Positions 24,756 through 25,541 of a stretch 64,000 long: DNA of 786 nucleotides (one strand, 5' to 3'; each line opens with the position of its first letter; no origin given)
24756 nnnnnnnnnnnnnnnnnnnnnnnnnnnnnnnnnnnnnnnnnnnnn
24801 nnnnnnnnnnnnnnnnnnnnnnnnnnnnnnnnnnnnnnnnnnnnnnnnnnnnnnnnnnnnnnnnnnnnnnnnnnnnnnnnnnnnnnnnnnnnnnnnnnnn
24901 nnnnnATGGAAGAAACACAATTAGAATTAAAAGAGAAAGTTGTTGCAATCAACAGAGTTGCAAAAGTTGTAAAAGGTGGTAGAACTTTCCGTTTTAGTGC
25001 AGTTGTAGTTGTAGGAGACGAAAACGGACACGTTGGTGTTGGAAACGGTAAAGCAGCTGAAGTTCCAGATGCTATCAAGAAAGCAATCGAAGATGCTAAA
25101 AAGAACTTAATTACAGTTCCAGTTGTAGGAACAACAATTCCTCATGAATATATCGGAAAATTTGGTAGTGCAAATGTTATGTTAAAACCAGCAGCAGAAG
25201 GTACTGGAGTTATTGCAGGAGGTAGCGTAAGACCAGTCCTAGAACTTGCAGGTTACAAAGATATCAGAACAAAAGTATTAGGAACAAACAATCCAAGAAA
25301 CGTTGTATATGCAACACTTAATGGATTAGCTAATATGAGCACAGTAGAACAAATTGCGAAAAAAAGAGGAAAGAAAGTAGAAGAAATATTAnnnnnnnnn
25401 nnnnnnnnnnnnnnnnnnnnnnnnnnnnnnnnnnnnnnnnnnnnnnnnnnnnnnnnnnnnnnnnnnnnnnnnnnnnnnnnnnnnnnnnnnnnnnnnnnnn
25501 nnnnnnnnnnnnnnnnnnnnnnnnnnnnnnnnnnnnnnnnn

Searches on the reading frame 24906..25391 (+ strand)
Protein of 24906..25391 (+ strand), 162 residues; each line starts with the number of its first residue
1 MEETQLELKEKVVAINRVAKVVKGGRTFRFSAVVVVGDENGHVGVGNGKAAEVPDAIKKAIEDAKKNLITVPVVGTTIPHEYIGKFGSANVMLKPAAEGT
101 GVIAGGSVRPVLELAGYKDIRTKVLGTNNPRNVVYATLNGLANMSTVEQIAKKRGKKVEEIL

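Call 24: find_related_loci(query=window:24906-25391:+, collection=genome_contigs, flank=10000)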
Query window:24906-25391:+ (162 aa) in genome_contigs; peptide patterns used: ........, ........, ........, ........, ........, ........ (x = any residue, [..] = any of these).
600 stretches matched a pattern (row limit reached: there are more); 434 encode a relative of the query (tblastn E <= 1e-3); the best 80 are kept; 80 distinct loci.
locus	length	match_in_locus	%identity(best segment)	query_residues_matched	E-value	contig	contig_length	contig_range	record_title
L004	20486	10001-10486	98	1-162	2e-100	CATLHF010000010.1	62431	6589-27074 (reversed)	MAG TPA_asm: uncultured Clostridia bacterium isolate MGG05278_1680015474 genome assembly, contig: ERR3199550_591, whole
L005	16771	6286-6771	90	1-162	1e-94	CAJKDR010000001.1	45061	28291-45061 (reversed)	MAG TPA_asm: uncultured Clostridiaceae bacterium isolate ERR321602-bin.7 genome assembly, contig: NODE_397_length_45061_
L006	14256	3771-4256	88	1-162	1e-92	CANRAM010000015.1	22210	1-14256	MAG: uncultured Clostridia bacterium isolate Lapin-016__bin82 genome assembly, contig: Lapin-016__NODE_2015_length_22210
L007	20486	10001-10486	90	1-162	5e-93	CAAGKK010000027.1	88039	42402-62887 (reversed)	MAG TPA_asm: Clostridia bacterium, isolate HGM13634, WGS project CAAGKK010000000 data, contig: SRS476302_106_k119_154843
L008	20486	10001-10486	87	1-162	2e-92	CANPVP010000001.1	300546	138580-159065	MAG: uncultured Clostridia bacterium isolate Lapin-001__bin36 genome assembly, contig: Lapin-001__NODE_9_length_300546_c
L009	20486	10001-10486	89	1-162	2e-92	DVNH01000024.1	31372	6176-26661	MAG TPA_asm: Candidatus Merdicola faecigallinarum isolate CHK195-15760 CHK195__C124625_L31372_ERR3414590, whole genome s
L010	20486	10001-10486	88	1-162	3e-92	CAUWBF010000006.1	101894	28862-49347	MAG: uncultured Clostridia bacterium isolate ERS329803__bin17 genome assembly, contig: ERS329803_NODE_189_length_101894_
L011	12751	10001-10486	95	1-162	2e-91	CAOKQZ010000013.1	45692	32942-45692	MAG TPA_asm: uncultured Clostridium sp. isolate SRR15604628_bin.47_metawrap_v1.3_MAG genome assembly, contig: NODE.893_l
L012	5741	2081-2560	89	3-162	1e-90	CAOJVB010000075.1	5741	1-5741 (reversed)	MAG TPA_asm: uncultured Clostridiaceae bacterium isolate SRR17684647_bin.47_metawrap_v1.3_MAG genome assembly, contig: N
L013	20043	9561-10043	88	2-162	2e-90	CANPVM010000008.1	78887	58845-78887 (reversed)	MAG: uncultured Clostridia bacterium isolate Lapin-001__bin26 genome assembly, contig: Lapin-001__NODE_466_length_78887_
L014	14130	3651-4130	88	3-162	2e-90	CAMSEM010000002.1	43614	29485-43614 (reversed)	MAG TPA_asm: uncultured Clostridium sp. isolate SRR12358609_bin.20_metawrap_v1.3_MAG genome assembly, contig: NODE.353_l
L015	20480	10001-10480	89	3-162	2e-90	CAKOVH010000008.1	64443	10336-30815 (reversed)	MAG: uncultured Clostridia bacterium isolate REFINED_METABAT215_TOP10_CONTIGS_1500_ASSEMBLY_K77_MERGED__Hadza_MoBio_hadz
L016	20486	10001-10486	86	1-162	3e-90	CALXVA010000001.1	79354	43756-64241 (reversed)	MAG: uncultured Clostridia bacterium isolate BRZ_LR__bin51 genome assembly, contig: BRZ_LR__NODE_335_length_79354_cov_8.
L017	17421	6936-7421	86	1-162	5e-90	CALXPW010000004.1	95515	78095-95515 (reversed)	MAG: uncultured Clostridia bacterium isolate BRZ_GQ__bin4 genome assembly, contig: BRZ_GQ__NODE_204_length_95515_cov_13.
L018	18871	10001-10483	88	1-162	7e-90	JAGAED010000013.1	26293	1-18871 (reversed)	MAG: Clostridia bacterium isolate RGIG8360 Water_buffalos_Rumen.Co__c7630863, whole genome shotgun sequence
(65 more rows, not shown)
